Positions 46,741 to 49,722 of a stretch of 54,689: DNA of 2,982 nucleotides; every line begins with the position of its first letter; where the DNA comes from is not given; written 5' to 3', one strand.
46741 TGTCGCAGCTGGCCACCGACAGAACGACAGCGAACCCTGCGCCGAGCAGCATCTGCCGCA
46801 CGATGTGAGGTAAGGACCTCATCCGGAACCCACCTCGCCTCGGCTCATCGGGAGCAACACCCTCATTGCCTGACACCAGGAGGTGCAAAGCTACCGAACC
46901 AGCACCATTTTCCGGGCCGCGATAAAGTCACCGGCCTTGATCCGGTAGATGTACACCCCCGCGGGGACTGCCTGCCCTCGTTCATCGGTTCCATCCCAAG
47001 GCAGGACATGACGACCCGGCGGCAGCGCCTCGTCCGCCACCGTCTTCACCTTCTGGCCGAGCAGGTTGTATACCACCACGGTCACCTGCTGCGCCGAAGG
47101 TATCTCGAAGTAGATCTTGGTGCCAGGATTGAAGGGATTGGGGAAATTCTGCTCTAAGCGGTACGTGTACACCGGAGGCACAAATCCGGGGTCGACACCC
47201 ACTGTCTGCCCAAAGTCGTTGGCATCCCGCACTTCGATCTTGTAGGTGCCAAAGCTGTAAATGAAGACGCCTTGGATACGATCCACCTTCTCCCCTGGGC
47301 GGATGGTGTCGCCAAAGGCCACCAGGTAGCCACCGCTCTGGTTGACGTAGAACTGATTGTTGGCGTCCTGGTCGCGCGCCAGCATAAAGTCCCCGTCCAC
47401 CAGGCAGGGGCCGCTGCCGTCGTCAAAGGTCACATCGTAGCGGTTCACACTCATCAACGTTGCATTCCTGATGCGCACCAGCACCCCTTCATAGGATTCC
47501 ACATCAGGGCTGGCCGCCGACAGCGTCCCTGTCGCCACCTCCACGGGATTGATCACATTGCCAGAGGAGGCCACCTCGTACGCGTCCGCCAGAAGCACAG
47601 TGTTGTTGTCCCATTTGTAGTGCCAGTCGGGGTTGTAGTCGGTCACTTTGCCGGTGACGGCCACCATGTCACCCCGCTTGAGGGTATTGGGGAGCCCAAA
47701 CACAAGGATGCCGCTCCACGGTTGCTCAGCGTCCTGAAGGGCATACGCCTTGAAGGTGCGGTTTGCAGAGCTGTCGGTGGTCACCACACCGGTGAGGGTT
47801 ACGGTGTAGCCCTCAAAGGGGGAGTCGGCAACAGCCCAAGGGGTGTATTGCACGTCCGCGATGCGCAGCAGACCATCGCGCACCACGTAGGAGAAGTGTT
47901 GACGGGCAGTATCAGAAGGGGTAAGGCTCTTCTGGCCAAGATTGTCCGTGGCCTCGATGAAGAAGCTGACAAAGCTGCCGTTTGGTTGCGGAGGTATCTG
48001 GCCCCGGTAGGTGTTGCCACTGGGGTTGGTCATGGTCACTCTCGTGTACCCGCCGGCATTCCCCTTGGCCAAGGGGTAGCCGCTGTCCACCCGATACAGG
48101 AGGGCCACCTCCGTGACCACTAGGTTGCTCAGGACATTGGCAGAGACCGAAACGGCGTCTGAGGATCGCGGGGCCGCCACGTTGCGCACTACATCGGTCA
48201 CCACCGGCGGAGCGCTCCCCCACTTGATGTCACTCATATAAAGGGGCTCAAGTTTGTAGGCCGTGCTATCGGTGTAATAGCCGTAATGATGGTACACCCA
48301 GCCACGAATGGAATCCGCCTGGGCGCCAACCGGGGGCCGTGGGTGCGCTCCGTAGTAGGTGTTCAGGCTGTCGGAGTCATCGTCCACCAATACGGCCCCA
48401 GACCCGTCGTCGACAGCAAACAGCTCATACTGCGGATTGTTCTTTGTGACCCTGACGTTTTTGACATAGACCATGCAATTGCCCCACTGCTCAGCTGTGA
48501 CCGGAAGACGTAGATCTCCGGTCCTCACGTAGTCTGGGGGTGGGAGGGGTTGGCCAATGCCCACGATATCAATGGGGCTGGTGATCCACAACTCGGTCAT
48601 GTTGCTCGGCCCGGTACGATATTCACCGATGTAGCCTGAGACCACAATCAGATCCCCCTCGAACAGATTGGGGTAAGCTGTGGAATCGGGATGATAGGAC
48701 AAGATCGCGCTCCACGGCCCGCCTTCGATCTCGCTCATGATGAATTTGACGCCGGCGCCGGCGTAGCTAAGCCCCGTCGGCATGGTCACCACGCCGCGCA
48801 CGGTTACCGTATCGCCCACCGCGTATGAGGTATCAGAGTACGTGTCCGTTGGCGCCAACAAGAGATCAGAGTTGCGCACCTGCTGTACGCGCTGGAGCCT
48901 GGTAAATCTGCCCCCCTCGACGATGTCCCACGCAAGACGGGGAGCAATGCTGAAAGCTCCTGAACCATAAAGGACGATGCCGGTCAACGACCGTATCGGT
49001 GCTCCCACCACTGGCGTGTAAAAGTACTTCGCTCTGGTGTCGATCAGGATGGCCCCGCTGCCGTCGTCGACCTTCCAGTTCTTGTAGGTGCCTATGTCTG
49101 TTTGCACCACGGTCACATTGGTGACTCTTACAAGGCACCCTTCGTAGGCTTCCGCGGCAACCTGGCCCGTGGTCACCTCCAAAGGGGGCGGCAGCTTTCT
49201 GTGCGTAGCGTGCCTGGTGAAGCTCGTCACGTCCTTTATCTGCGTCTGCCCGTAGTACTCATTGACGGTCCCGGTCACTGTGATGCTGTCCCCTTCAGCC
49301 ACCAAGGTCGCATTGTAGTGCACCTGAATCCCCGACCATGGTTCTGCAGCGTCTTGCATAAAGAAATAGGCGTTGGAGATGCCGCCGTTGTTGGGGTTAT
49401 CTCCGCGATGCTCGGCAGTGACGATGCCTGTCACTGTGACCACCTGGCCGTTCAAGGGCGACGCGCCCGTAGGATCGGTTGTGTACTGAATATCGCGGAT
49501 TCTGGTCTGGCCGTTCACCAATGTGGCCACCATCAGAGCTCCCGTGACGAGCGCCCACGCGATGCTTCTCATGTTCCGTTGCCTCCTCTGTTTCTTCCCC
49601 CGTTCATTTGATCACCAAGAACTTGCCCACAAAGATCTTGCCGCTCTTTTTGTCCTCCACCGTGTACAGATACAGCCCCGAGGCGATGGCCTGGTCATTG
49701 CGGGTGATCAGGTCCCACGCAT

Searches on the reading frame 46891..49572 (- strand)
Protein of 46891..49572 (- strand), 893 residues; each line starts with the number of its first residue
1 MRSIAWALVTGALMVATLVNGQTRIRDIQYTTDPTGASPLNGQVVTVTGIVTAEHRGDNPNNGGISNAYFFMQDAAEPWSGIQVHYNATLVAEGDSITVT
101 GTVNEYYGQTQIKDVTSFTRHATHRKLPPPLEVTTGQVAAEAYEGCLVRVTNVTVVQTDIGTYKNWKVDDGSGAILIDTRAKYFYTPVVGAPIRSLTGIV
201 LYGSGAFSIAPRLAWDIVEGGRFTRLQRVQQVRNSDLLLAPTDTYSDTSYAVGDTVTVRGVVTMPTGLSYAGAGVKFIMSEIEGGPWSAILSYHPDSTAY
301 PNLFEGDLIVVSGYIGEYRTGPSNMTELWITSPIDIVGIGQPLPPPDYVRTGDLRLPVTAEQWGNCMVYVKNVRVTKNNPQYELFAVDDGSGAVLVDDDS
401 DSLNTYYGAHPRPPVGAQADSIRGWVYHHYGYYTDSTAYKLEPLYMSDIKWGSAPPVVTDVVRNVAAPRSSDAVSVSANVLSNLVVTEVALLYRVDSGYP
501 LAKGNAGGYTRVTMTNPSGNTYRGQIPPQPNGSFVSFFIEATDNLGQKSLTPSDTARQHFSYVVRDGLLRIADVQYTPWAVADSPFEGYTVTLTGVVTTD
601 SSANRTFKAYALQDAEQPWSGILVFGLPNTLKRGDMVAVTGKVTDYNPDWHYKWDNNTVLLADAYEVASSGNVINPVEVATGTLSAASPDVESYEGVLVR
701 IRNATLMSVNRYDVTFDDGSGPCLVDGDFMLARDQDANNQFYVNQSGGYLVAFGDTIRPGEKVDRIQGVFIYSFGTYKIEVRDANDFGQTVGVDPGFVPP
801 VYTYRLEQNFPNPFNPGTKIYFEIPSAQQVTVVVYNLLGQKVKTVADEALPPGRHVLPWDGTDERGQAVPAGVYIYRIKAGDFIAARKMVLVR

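Call 79: search_protein_families(library=pfam, proteins=[window:46891-49572:-], max_evalue=0.00001)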
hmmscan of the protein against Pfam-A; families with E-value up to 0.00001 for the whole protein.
window:46891-49572:- (893 aa): 3 families
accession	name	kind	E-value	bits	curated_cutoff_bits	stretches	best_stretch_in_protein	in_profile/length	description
PF13860.13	FlgD_ig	-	9.4e-11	42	27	1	826-880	21-75/79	FlgD Ig-like domain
PF01336.31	tRNA_anti-codon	-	1.7e-07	31.5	27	0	85-112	39-67/75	OB-fold nucleic acid binding domain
PF18942.5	DUF5689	-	1.6e-06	28.6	28.6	0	40-164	21-157/217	Family of unknown function (DUF5689)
